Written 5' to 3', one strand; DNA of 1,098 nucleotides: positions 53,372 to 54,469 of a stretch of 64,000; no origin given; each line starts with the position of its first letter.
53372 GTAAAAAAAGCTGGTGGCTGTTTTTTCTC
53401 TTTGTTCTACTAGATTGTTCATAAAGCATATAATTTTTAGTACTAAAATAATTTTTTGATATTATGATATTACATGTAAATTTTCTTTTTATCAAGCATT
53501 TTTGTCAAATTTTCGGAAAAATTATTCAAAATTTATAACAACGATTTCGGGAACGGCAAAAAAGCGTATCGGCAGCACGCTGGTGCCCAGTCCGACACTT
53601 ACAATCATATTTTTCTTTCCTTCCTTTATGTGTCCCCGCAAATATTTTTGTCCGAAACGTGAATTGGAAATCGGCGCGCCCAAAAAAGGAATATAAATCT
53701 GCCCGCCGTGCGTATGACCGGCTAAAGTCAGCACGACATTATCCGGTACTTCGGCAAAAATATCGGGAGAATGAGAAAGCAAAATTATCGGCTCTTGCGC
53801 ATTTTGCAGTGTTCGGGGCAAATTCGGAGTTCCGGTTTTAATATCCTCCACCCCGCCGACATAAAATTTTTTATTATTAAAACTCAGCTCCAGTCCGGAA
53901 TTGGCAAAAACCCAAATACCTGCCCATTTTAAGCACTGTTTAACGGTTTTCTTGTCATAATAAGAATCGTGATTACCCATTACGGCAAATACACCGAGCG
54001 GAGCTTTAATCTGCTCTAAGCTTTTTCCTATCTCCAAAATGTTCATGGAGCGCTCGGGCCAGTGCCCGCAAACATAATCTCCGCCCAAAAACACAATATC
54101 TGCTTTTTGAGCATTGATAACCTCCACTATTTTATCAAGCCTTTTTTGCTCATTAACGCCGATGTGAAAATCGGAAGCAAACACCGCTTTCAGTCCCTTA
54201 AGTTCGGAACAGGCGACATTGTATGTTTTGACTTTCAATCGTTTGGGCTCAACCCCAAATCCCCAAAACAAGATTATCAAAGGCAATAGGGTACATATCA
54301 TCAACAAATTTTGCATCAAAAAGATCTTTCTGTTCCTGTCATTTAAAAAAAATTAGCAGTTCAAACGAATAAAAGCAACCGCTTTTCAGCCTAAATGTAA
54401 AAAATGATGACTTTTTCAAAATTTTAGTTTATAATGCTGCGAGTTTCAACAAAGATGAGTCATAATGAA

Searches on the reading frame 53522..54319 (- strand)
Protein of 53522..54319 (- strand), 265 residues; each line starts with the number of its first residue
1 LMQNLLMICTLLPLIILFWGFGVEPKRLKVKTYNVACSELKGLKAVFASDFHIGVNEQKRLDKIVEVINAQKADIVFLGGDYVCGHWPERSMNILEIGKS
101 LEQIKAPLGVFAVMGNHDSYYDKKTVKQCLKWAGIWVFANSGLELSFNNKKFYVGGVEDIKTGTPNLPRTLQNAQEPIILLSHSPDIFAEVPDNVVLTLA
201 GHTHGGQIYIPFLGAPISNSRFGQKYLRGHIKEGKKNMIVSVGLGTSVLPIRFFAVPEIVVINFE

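Call 53: search_protein_families(library=pfam, proteins=[window:53522-54319:-], max_evalue=0.00001)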
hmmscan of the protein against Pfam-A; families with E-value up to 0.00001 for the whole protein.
window:53522-54319:- (265 aa): 1 family
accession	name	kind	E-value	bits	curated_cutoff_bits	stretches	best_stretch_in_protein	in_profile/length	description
PF00149.33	Metallophos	-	1.4e-11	45.7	21.5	1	44-205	2-190/191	Calcineurin-like phosphoesterase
